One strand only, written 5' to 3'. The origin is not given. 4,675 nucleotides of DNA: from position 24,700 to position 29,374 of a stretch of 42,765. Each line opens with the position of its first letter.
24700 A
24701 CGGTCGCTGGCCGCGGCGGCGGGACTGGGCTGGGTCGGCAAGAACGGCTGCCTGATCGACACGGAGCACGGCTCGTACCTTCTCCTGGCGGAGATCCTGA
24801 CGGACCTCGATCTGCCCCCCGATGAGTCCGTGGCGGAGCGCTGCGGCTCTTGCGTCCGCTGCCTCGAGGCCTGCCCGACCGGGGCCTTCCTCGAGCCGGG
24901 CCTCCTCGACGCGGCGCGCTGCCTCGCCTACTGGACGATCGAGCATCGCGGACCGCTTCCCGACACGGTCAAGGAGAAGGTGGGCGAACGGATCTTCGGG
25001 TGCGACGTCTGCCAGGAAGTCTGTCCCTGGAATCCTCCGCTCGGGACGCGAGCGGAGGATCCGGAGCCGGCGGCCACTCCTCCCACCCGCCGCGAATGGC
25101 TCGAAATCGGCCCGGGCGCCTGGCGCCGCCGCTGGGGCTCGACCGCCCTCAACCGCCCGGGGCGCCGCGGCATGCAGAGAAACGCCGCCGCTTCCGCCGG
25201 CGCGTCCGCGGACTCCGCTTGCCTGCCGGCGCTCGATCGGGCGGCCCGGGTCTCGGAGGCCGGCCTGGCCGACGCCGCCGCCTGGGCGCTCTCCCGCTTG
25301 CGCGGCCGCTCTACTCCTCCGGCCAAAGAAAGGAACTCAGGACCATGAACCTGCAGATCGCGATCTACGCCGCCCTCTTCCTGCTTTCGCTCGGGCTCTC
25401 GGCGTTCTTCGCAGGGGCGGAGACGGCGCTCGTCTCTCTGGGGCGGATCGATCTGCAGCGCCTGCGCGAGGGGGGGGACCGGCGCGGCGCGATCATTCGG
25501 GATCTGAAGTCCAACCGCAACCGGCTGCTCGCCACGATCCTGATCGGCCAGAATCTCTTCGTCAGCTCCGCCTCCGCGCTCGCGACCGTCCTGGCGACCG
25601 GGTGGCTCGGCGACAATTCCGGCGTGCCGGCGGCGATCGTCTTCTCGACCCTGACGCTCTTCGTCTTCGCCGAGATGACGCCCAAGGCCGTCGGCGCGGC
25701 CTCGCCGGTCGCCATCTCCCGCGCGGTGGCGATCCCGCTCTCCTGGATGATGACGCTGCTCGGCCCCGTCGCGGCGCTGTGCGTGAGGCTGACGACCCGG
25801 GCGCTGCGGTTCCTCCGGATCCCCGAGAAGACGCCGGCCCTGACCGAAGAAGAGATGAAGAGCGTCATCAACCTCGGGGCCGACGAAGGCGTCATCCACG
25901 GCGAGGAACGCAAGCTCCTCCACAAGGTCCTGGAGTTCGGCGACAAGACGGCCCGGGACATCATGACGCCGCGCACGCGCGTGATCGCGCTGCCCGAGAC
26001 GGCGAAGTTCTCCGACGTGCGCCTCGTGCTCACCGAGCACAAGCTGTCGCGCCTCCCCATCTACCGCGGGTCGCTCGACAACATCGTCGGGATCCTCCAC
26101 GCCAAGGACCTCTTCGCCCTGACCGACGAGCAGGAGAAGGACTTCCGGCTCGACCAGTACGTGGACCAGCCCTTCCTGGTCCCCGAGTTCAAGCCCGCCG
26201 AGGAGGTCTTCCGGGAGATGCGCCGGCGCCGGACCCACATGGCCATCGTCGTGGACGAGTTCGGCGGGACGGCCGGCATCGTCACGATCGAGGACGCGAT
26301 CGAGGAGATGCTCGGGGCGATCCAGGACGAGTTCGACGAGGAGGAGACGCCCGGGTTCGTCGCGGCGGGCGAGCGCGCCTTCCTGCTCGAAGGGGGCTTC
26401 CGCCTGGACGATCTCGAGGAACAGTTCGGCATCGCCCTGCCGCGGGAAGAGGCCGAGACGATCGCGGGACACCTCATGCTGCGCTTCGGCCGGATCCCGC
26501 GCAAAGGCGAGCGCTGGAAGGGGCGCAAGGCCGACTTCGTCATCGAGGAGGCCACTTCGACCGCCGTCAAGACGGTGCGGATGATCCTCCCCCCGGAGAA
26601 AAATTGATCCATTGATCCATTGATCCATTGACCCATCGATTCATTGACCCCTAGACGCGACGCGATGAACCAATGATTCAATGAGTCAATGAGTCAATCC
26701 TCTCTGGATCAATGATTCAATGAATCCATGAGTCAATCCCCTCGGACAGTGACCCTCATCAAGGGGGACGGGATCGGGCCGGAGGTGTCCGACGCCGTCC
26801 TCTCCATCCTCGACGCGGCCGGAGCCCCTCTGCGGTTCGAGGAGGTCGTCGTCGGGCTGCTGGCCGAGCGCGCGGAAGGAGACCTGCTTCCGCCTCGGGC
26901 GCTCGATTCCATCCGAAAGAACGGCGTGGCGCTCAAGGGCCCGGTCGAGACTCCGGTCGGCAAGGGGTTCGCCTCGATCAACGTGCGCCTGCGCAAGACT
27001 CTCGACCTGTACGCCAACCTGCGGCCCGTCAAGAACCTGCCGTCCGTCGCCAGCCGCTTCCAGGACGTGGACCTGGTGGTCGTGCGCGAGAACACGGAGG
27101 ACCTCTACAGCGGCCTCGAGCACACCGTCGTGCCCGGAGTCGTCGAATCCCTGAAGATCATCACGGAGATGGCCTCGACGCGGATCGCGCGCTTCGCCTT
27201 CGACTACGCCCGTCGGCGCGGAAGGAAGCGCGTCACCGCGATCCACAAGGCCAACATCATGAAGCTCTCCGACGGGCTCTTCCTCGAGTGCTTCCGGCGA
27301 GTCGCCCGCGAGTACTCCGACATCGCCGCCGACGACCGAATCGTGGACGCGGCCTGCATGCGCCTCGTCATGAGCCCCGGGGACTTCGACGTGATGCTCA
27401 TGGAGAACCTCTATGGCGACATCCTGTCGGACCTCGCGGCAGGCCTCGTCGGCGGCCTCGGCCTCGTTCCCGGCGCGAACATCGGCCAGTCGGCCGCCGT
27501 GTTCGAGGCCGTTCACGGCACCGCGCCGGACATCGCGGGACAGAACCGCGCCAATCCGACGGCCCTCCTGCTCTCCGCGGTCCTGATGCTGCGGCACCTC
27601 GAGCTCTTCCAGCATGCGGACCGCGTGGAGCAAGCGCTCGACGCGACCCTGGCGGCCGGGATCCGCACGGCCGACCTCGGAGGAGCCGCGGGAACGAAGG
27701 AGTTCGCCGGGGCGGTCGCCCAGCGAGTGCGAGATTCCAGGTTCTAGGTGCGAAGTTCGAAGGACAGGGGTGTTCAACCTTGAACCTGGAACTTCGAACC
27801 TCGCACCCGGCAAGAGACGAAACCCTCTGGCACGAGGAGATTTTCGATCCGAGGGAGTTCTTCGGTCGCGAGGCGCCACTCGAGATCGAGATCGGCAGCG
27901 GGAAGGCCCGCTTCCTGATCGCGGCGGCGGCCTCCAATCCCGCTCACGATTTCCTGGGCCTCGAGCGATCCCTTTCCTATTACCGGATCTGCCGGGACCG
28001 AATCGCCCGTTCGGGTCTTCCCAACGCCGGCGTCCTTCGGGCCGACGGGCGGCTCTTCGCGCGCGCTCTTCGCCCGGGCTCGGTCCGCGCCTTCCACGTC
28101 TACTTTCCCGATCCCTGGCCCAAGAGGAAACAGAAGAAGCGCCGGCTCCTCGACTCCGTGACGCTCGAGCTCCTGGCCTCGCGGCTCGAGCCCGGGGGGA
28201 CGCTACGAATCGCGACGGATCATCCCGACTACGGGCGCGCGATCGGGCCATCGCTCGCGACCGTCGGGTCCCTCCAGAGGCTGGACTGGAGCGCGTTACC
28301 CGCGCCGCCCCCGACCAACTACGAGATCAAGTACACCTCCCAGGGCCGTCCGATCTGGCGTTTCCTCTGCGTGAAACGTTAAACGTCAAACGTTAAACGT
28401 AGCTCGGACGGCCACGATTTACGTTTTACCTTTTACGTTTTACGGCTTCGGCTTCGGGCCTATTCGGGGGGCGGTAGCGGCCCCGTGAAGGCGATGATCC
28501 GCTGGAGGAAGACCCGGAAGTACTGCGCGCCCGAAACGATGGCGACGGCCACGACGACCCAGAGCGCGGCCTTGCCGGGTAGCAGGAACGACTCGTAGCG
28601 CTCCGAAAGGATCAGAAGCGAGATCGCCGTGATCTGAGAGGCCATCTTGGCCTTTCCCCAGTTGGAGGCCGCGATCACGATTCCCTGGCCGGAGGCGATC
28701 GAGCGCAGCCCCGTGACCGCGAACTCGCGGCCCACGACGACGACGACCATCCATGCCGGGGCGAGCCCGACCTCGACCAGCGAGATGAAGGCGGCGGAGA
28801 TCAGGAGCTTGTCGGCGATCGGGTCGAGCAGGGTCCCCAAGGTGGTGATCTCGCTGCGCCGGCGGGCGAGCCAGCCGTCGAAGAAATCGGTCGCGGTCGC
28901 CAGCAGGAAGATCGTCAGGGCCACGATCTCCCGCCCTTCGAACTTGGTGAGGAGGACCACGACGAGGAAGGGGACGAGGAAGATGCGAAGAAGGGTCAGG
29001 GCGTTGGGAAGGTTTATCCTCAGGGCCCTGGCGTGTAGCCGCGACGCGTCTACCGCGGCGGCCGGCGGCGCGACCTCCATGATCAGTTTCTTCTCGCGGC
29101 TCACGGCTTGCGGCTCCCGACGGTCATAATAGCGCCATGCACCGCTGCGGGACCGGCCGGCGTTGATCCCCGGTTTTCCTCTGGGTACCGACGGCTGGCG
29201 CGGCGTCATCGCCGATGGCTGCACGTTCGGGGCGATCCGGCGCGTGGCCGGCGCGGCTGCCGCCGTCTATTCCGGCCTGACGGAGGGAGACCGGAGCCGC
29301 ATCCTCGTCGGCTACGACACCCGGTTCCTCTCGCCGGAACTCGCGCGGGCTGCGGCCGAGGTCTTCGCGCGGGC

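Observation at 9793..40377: A class of intergenic micro-repeat hairpins: tandem 7/8-mers plus their inverted tandem complement, always abutting a stop codon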

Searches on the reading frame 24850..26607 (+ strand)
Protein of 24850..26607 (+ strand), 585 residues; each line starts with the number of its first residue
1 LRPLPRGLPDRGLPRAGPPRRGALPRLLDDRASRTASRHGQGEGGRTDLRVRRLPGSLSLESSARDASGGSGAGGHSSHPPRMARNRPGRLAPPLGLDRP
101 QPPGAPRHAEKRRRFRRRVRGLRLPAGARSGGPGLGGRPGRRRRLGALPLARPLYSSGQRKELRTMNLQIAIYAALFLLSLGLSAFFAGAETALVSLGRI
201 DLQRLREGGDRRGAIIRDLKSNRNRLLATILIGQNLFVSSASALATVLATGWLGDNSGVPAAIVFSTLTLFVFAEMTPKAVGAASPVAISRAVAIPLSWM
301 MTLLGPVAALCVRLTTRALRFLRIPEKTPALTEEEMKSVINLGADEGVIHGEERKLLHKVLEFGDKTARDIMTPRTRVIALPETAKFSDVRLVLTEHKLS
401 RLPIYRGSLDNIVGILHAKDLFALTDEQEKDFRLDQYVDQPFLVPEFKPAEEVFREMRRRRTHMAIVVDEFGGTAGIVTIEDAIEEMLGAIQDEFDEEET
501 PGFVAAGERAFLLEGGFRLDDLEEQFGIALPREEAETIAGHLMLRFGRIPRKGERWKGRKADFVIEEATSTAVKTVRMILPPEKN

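Call 16: search_protein_families(library=ncbifam, proteins=[window:24850-26607:+])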
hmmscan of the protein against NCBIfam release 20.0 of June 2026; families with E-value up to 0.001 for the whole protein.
window:24850-26607:+ (585 aa): 6 families
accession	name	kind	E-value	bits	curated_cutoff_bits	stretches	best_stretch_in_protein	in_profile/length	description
TIGR03520.1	GldE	subfamily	1.3e-73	248.4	376.05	1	180-578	4-405/408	gliding motility-associated protein GldE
NF052568.1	PolamExpPaeASal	equivalog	1.2e-47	162.7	500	1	177-554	8-398/424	polyamine export protein PaeA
NF008604.1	PRK11573.1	equivalog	1.3e-47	162.7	475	1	180-578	16-416/428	hypothetical protein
NF011675.0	PRK15094.1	equivalog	1.7e-44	152.3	379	1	334-581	35-282/292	CNNM family magnesium/cobalt transport protein CorC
NF053603.1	HhpR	exception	1e-05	24.9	520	1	369-489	4-119/282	CBS domain-containing high hydrostatic pressure regulator HhpR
TIGR01302.1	IMP_dehydrog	equivalog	0.00041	19.3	481.5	0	369-485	83-198/450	IMP dehydrogenase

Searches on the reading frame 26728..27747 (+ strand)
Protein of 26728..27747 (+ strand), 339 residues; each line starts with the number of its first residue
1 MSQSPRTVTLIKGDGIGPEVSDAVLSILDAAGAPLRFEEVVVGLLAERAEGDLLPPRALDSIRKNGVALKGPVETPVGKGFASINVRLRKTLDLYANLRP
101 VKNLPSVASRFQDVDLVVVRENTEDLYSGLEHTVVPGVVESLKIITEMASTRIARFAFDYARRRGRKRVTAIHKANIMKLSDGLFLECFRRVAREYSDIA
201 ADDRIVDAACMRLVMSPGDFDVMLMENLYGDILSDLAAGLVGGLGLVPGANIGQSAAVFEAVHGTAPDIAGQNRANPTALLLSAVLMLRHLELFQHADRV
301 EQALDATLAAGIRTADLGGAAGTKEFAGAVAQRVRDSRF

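Call 16: search_protein_families(library=ncbifam, proteins=[window:26728-27747:+])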
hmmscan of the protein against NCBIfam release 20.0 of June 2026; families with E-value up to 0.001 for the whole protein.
window:26728-27747:+ (339 aa): 18 families
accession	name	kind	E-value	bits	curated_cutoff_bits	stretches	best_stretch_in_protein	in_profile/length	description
TIGR00175.1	mito_nad_idh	equivalog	1.3e-133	445.3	432.4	1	5-333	3-333/334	isocitrate dehydrogenase (NAD(+))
NF006529.0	PRK08997.1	equivalog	2e-131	437.9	510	1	6-334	4-335/335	isocitrate dehydrogenase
NF006673.0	PRK09222.1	equivalog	7.8e-126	420.9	509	1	6-334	5-341/482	NADP-dependent isocitrate dehydrogenase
TIGR02924.1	ICDH_alpha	equivalog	1.8e-107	360.3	561.35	1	8-334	3-337/473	isocitrate dehydrogenase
TIGR02088.1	LEU3_arch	subfamily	3.6e-107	358.3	409.8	1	8-330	1-323/324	isopropylmalate/isohomocitrate dehydrogenases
NF040626.1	AksF2_Meth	equivalog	6.6e-106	354.3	540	1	7-335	3-331/333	homoisocitrate dehydrogenase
NF040619.1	AksF_Meth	equivalog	3.9e-87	292.5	500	1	7-327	3-340/343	homoisocitrate dehydrogenase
NF002898.0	PRK03437.1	equivalog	1.5e-72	244.8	393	1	7-334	6-345/347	3-isopropylmalate dehydrogenase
TIGR00183.1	prok_nadp_idh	equivalog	1.8e-72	244.4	567.3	3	198-318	274-394/417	isocitrate dehydrogenase (NADP(+))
NF005036.0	PRK06451.1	equivalog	1.4e-70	238.1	484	3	8-133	26-161/412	NADP-dependent isocitrate dehydrogenase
NF005425.0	PRK07006.1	equivalog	5.6e-68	229.6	490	2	142-317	198-393/416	NADP-dependent isocitrate dehydrogenase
TIGR02089.1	TTC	equivalog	9.8e-67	225.3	470.4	1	8-333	6-351/352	tartrate dehydrogenase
NF040855.1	iso_homocit_dh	equivalog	1.3e-66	225.2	680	1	8-333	4-318/345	isocitrate--homoisocitrate dehydrogenase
TIGR00169.1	leuB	equivalog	5.2e-61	206.6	353.2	1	8-332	2-347/349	3-isopropylmalate dehydrogenase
NF006048.0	PRK08194.1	equivalog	1.9e-59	201.5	501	1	8-335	6-350/352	tartrate dehydrogenase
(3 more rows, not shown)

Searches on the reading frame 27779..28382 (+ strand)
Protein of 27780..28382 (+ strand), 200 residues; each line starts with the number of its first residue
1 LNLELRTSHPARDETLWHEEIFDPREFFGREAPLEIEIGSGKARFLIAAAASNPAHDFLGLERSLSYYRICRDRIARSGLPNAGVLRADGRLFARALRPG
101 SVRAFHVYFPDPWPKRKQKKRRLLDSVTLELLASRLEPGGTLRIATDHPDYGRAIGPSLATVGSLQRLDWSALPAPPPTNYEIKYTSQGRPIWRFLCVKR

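Call 86: search_protein_families(library=pfam, proteins=[window:27779-28382:+], max_evalue=0.001)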
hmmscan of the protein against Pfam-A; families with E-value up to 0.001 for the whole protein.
window:27779-28382:+ (201 aa): 0 families

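Call 87: search_protein_families(library=ncbifam, proteins=[window:27780-28382:+], max_evalue=0.001)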
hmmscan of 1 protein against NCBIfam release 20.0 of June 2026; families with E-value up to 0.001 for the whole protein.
window:27780-28382:+ (200 aa): 4 families
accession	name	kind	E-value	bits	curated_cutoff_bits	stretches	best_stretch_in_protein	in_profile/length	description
TIGR00091.1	TIGR00091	equivalog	1.5e-28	99.5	112.65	1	21-194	6-187/194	tRNA (guanosine(46)-N7)-methyltransferase TrmB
NF001080.0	PRK00121.2-2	equivalog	1.6e-15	56.9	132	1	25-148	40-163/224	tRNA (guanosine(46)-N7)-methyltransferase TrmB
NF010719.0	PRK14121.1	equivalog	1.8e-15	56.8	402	1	8-151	99-240/396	tRNA (guanosine(46)-N7)-methyltransferase TrmB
NF002421.0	PRK01544.1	equivalog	2.8e-10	39.5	567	1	25-151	341-467/524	bifunctional peptide chain release factor N(5)-glutamine methyltransferase PrmC/tRNA (guanosine(46)-N7)-methyltransferase TrmB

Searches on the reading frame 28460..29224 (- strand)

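Call 17: search_protein_families(library=ncbifam, proteins=[window:28460-29224:-])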
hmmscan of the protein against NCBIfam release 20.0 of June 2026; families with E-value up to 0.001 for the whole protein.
window:28460-29224:- (254 aa): 7 families
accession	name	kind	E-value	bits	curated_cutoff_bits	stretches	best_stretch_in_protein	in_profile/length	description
TIGR00560.1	pgsA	equivalog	2e-43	149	109.1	1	71-243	2-180/183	CDP-diacylglycerol--glycerol-3-phosphate 3-phosphatidyltransferase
NF008090.0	PRK10832.1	equivalog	1.1e-23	84.2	304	1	69-237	2-173/182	CDP-diacylglycerol--glycerol-3-phosphate 3-phosphatidyltransferase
NF053678.1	ClpnSynClsA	equivalog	4.6e-23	82.3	240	1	70-223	3-155/180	cardiolipin synthase ClsA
NF040950.1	archin_ph_syn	equivalog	9.4e-09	35.4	180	1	73-232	26-177/191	archaetidylinositol phosphate synthase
TIGR00473.1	pssA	equivalog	2.9e-07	30.7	107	1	86-173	9-83/153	CDP-diacylglycerol--serine O-phosphatidyltransferase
TIGR04217.1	archae_ser_T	exception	1.6e-06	28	200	1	71-247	8-180/221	archaetidylserine synthase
NF045883.1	PIPSynth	equivalog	8.2e-05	22.4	170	1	73-151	25-101/197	phosphatidylinositol phosphate synthase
